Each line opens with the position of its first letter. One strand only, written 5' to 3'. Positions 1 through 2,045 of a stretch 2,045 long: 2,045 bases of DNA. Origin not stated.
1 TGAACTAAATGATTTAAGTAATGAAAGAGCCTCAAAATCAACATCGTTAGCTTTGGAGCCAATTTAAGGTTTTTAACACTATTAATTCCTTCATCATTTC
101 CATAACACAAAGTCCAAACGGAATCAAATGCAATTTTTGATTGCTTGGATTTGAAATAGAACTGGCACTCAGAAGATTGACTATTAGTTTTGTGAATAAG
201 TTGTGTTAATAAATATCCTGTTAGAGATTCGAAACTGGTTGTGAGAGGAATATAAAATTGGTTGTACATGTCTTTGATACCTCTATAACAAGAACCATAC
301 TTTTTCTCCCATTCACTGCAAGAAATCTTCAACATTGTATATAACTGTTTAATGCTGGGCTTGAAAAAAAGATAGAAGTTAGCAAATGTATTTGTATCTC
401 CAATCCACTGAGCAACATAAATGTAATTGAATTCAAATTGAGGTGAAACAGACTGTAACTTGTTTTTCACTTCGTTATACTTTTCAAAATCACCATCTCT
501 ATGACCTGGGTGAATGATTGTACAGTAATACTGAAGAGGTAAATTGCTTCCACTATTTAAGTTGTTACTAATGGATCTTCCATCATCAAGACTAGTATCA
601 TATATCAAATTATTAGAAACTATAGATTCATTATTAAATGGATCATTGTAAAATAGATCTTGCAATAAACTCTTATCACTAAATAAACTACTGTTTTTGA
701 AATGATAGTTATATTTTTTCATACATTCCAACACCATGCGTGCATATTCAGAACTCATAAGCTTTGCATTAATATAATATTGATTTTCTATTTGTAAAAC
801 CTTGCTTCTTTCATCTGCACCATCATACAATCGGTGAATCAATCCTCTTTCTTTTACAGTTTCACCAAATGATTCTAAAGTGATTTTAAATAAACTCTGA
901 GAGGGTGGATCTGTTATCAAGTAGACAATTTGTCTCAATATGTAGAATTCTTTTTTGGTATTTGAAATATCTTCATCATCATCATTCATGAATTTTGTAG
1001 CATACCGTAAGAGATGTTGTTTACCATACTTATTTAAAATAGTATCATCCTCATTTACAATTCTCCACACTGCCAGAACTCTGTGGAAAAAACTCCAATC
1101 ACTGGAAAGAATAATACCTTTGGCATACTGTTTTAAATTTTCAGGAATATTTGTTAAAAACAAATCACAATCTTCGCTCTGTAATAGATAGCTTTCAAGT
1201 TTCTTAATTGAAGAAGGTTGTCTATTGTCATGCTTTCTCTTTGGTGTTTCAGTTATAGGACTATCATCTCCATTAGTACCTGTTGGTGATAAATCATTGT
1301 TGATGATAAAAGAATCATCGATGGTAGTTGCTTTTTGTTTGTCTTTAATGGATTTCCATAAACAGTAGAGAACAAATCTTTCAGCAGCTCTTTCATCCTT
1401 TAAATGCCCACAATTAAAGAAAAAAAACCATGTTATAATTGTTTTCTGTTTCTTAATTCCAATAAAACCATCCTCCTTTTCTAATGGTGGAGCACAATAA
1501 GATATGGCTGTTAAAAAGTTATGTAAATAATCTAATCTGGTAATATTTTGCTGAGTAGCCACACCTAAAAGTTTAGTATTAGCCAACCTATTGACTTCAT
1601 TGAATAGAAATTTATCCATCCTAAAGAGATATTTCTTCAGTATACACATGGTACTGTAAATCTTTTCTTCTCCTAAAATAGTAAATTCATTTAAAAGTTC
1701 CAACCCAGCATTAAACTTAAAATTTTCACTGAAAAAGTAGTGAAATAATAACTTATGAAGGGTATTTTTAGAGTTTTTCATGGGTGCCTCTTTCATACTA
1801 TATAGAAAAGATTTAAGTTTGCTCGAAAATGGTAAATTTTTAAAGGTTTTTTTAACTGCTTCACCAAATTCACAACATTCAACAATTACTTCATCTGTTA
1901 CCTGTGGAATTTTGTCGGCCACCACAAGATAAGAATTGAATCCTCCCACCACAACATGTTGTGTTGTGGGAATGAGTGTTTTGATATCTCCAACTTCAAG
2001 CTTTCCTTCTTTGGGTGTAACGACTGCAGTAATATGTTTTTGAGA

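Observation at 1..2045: The window is 100% coding: one stop-free minus-strand frame of 681 codons that the ORF track misses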

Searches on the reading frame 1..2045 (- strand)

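Call 4: search_protein_families(library=pfam, proteins=[window:1-2045:-], max_evalue=1)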
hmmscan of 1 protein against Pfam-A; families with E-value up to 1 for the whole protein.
window:1-2045:- (681 aa): 2 families
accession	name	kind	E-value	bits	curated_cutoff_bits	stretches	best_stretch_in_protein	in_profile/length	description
PF23476.1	DUF7132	-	0.0022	18.6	27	1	580-620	40-80/106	Family of unknown function (DUF7132)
PF21705.3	p55_CTD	-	0.95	10.4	27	1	418-455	34-71/80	p55, C-terminal domain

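Call 5: search_solved_structures(query=window:1-2045:-, max_evalue=1, show_alignments=2)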
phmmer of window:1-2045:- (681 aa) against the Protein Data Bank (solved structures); distinct sequences matched with E-value up to 1: 0.

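Call 7: find_homologous_proteins(query=window:1-2045:-)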
Query window:1-2045:- (681 aa): 1 proteins with E <= 0.001 among 8000 candidates.
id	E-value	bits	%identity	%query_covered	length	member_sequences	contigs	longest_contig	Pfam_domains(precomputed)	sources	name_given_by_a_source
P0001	0.0e+0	1059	100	68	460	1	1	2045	-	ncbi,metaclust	ncbi:predicted protein, partial [Naegleria gruberi]|metaclust:status=active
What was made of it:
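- A 100% match to 'predicted protein, partial [Naegleria gruberi]', whose only contig is 2,045 bases (call 7). The scaffold is only 2 kb and unplaced (call 7).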

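Call 8: search_protein_families(library=phrogs, proteins=[window:1-2045:-], max_evalue=1)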
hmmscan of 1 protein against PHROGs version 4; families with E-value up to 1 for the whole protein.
window:1-2045:- (681 aa): 0 families

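Call 9: search_protein_families(library=ncbifam, proteins=[window:1-2045:-], max_evalue=1)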
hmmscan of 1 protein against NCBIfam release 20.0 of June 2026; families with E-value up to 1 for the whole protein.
window:1-2045:- (681 aa): 0 families

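Call 12: find_encoding_contigs(protein=P0001, flank=10000)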
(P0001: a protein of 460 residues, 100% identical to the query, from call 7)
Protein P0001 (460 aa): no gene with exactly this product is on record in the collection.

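Call 20: search_protein_representatives(protein=window:1-2045:-)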
Query: 681 residues. Proteins with E-value up to 0.001 (for the whole library): 8; up to 1e-10: 8; up to 1e-30: 4. The best 8 are listed.
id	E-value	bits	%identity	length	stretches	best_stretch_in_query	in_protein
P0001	0.0e+00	1059.0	100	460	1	133-592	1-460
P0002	5.5e-36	140.8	34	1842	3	285-444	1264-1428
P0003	9.1e-32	126.9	27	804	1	193-661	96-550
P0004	9.4e-32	126.8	32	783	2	147-532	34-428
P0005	4.4e-29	118.0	39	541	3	195-381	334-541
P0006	7.9e-28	113.9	36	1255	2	198-658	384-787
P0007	2.3e-12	62.8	29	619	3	290-490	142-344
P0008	1.5e-11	60.1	27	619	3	296-467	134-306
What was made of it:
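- On Uncharacterized protist family typified by N. gruberi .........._59334: phmmer against 1.84 billion representatives gave seven homologues, E from 5e-36 to 1.5e-11 (call 20).
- Closest known: Naegleria gruberi hypothetical protein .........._59334. Same: They are significant homologues over window residues about 140-660 (E 5e-36, 8e-28 and 4e-29; 28-39% identity; call 20).
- An exhaustive HMMER scan of 1.84 billion representatives gives seven homologues, E from 5e-36 to 1.5e-11 (call 20).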

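Call 22: search_protein_families(library=pfam, proteins=[P0002, P0003, P0004, P0005, P0006, P0007, P0008], max_evalue=0.01)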
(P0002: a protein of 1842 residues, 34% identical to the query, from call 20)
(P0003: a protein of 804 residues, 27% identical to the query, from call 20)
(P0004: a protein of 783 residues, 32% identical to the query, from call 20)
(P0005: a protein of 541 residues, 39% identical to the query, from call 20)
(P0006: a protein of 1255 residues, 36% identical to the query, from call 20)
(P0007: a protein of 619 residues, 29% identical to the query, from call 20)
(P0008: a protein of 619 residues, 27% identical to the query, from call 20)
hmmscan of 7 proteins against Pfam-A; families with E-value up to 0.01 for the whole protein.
P0002 (1842 aa): 0 families

P0003 (804 aa): 0 families

P0004 (783 aa): 0 families

P0005 (541 aa): 0 families

P0006 (1255 aa): 0 families

P0007 (619 aa): 0 families

P0008 (619 aa): 0 families
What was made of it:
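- Closest known: Naegleria gruberi hypothetical protein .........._59334. Same: All are uncharacterized and have no Pfam domain (call 22).
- Closest known: SAMHD1 / bacterial dGTPase-type HD-domain dNTP triphosphohydrolases. Different: No Pfam HD hit occurs in any member (calls 4, 22).
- Tried and rejected: A weak DUF7132 hit (E 0.002, below the cut-off) was not shared by any homologue (calls 4, 22), so I dismissed it.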

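Call 23: list_cluster_members(proteins=[P0002, P0003, P0004, P0005, P0006, P0007, P0008])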
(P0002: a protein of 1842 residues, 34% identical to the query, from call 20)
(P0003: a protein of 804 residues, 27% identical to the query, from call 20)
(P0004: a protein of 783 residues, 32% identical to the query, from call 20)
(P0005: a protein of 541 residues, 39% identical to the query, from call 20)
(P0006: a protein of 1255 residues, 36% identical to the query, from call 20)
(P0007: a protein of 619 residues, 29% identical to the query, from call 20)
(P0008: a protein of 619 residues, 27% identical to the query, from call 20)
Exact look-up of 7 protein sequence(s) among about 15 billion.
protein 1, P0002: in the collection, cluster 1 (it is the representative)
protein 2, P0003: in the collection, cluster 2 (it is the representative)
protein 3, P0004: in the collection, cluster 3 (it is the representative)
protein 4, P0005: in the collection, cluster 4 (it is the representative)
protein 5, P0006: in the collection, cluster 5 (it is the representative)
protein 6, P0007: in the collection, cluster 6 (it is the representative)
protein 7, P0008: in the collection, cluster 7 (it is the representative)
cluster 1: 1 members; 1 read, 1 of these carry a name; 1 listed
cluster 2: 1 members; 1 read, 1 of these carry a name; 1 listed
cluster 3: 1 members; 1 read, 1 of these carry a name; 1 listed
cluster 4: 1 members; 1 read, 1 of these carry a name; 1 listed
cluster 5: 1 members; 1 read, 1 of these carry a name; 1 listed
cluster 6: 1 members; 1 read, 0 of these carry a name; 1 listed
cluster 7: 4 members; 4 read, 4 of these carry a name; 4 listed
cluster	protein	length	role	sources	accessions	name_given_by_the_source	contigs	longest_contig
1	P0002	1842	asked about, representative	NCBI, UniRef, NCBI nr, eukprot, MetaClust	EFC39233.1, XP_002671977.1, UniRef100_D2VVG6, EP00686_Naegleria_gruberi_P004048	Hypothetical protein NAEGRDRAFT_59334 [Naegleria gruberi] | Uncharacterized protein n=1 Tax=Naegleria gruberi TaxID=5762 RepID=D2VVG6_NAEGR | uncharacterized protein NAEGRDRAFT_59334 [Naegleria gruberi]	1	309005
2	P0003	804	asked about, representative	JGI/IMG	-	hypothetical protein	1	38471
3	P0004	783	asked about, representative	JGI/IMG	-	hypothetical protein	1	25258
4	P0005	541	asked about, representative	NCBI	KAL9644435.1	hypothetical protein ABK040_013663, partial [Willaertia magna]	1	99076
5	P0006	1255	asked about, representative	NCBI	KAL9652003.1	hypothetical protein ABK040_000344 [Willaertia magna]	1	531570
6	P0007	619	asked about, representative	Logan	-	-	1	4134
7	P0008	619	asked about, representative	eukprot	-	TRINITY_DN898_c0_g2_i2.p1 TRINITY_DN898_c0_g2~~TRINITY_DN898_c0_g2_i2.p1 ORF ...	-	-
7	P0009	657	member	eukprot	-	TRINITY_DN898_c0_g2_i7.p1 TRINITY_DN898_c0_g2~~TRINITY_DN898_c0_g2_i7.p1 ORF ...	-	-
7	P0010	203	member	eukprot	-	TRINITY_DN898_c0_g2_i1.p1 TRINITY_DN898_c0_g2~~TRINITY_DN898_c0_g2_i1.p1 ORF ...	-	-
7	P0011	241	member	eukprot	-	TRINITY_DN898_c0_g2_i3.p1 TRINITY_DN898_c0_g2~~TRINITY_DN898_c0_g2_i3.p1 ORF ...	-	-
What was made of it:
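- They are named as N. gruberi and Willaertia magna hypothetical proteins, plus metagenome and transcriptome proteins (call 23). The family is small, patchy and paralogous within species (calls 20, 23).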

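Call 25: find_encoding_contigs(protein=P0003, flank=10000, max_places=3)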
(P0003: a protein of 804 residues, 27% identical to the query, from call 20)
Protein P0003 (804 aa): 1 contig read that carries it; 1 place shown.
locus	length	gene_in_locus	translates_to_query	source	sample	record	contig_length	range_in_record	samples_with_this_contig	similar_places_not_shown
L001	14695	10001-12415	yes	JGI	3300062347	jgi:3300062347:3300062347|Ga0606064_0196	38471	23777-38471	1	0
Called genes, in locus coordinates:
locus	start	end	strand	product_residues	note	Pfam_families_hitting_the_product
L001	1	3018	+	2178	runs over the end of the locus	PF00270:DEAD, PF04851:ResIII, PF00271:Helicase_C (weak), PF26076:WHD_DDX60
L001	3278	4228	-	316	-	PF02214:BTB_2, PF07534:TLD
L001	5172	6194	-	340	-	-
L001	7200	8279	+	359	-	-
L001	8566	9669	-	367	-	PF13668:Ferritin_2, PF07974:EGF_2 (weak), PF23106:EGF_Teneurin (weak)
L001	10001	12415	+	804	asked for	-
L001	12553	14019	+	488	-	PF04212:MIT, PF06068:TIP49 (weak), PF00004:AAA, PF07728:AAA_5, PF13191:AAA_16 (faint), PF13401:AAA_22 (faint), PF17862:AAA_lid_3, PF09336:Vps4_C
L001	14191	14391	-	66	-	-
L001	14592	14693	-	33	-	?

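Call 26: find_encoding_contigs(protein=P0004, flank=10000, max_places=3)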
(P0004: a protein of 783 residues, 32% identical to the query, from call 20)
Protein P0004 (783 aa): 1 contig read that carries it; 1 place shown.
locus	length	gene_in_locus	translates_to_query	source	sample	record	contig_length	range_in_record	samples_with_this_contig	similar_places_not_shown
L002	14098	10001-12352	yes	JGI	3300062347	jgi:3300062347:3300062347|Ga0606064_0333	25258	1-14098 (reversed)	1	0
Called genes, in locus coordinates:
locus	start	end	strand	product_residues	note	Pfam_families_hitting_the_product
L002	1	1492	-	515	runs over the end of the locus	-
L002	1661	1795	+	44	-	-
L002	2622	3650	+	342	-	PF00307:CH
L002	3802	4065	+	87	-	-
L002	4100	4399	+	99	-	-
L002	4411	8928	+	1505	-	PF01433:Peptidase_M1, PF25316:TAF2_3rd, PF25577:TPR_TAF2_C, PF04126:Cyclophil_like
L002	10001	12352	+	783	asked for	-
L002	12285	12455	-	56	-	-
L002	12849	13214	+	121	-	-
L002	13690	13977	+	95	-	-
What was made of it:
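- Two of them lie among typical eukaryotic genes such as Vps4, TAF2 and a DDX60-like helicase (calls 25, 26). Homologues sit between ordinary eukaryotic housekeeping genes (calls 25, 26).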

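Call 30: find_homologous_proteins(query=A2, max_evalue=0.01)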
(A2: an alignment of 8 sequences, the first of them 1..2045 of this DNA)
Query A2 (8 sequences) (681 aa, profile of the alignment): 1 proteins with E <= 0.01 among 8000 candidates.
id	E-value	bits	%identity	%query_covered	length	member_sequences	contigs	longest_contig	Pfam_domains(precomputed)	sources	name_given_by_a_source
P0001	3.0e-142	494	100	68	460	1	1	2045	-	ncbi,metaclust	ncbi:predicted protein, partial [Naegleria gruberi]|metaclust:status=active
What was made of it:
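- Tried and rejected: Searches with the protein and with the family alignment returned only the GenBank fragment itself (calls 7, 30).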

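Call 31: search_solved_structures(query=A2, max_evalue=10, show_alignments=2)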
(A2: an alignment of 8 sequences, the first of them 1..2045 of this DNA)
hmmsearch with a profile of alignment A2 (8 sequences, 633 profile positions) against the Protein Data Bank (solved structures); distinct sequences matched with E-value up to 10: 2.
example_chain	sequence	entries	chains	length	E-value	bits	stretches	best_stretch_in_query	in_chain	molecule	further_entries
9k8a_A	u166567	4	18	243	0.044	15.7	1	157-239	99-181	Cage-t32-Zn1-HEHE-34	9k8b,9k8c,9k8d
6ioy_A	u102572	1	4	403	0.13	14.2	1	263-371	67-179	Acetate kinase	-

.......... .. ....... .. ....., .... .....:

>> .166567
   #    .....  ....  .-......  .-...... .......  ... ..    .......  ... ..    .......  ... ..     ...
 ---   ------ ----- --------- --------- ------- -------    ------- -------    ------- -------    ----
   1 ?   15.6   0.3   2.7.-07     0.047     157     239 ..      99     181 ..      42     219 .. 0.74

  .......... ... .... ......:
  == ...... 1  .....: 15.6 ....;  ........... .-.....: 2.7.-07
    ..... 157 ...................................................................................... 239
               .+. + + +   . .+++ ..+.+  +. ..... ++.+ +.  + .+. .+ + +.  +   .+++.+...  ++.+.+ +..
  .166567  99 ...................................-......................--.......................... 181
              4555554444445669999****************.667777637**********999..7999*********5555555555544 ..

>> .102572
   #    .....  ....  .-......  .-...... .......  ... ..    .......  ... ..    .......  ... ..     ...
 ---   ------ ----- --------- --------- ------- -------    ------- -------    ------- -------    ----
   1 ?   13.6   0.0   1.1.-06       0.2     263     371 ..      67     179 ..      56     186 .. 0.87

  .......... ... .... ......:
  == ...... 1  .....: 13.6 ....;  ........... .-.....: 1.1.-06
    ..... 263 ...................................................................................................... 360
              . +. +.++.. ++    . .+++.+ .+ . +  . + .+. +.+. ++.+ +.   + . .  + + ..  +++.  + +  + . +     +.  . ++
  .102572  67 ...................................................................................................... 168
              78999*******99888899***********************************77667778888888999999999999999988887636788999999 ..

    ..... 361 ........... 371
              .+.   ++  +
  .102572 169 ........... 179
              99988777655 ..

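Call 43: find_encoding_contigs(protein=P0002, flank=8000, max_places=2)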
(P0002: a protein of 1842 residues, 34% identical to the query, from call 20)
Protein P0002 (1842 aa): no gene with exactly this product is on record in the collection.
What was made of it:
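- Tried and rejected: Look-ups of the encoding contigs for P0001 and P0002 were not on record (calls 12, 43).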

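Call 44: find_encoding_contigs(protein=P0007, flank=5000, max_places=2)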
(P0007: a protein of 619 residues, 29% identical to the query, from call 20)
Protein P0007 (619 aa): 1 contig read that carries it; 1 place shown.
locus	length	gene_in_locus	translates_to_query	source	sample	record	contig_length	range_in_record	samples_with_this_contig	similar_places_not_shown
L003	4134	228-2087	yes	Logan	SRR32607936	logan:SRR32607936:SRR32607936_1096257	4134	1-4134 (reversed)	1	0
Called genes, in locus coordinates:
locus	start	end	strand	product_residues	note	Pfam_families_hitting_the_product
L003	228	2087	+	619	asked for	-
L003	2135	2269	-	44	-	-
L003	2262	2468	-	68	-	-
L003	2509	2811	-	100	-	-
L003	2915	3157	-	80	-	-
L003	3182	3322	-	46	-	-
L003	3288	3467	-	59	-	-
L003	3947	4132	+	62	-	?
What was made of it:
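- Homologue genes are single-exon: gene length equals 3 x (aa+1) (calls 25, 26, 44).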

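Call 46: predict_structure(alignment_id=A2)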
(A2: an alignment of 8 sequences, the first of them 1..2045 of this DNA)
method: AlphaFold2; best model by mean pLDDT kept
length: 681 residues; sequences in the alignment: 8
mean_pLDDT: 46.7   pTM: 0.31
mean pLDDT of the five models: 46.7, 45.5, 45.0, 44.4, 44.0
residues with pLDDT >= 90: 0; 70-90: 83; 50-70: 122; < 50: 476
segments of 3 or more residues with pLDDT < 50: 1-132, 136-172, 174-221, 241-280, 334-338, 356-504, 619-638, 644-681
pLDDT, mean of each block of 10 residues (from residue 1): 36 39 34 29 31 34 42 43 38 36 37 45 45 47 41 42 43 48 37 38 45 43 54 60 38 33 31 36 54 77 76 62 69 51 58 51 42 38 32 37 34 33 34 39 37 36 36 31 35 35 55 65 72 69 63 73 71 81 75 64 60 57 38 42 48 44 40 36 29
secondary structure, 60 per line:
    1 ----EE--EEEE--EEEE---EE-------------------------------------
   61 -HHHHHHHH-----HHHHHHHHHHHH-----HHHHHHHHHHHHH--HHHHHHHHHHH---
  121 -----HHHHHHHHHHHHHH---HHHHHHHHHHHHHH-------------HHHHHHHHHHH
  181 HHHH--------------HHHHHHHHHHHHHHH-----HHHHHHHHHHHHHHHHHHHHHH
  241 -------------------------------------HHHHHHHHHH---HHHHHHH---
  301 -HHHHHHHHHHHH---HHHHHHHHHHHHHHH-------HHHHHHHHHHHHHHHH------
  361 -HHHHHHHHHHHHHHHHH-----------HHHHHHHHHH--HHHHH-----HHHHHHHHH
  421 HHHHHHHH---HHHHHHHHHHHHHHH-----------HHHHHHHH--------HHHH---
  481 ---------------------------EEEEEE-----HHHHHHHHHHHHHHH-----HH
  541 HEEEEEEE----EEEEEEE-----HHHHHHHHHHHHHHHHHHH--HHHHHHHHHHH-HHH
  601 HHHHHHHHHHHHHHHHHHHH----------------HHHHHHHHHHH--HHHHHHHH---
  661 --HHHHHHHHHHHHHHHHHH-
elements in order (helices of 4 or more, strands of 3 or more residues): E9-12 E15-18 H62-69 H75-86 H92-104 H107-117 H126-139 H143-156 H170-184 H199-213 H219-240 H278-287 H291-297 H302-313 H317-331 H339-354 H362-378 H390-399 H402-406 H412-428 H432-446 H458-465 H474-477 E508-513 H519-533 E542-548 E553-559 H565-583 H586-596 H598-620 H637-647 H650-657 H663-680
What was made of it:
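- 1206..1325 (-): Residues 241-280: low-complexity, Ser/Thr/Pro/Asp/Lys-rich insert. Its length varies among homologues and it is absent in the shortest ones. It is probably a disordered linker, read in frame, not an intron. Model pLDDT is below 50 here (call 46).
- On HD-domain superfamily, SAMHD1/dGTPase branch: The window protein's own model was too poor to use (pLDDT 46.7, call 46).
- The window protein's own model is unusable (pLDDT 46.7, call 46), so the fold is transferred from a homologue that is only 22-24% identical.
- Tried and rejected: The AlphaFold model of the window protein itself was too poor to use (call 46).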

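Call 49: find_related_loci(query=A4, collection=viral_contigs, flank=3000)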
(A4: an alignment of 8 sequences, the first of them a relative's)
Query A4 (619 aa) in viral_contigs; peptide patterns used: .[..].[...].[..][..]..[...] (x = any residue, [..] = any of these).
6 stretches matched a pattern, but none encodes a relative of the query by tblastn (E <= 1e-3).
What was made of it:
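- On Prokaryotic, phage or defence-system gene (the framing implied by 'system context'): IMG/VR gave none (call 49).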
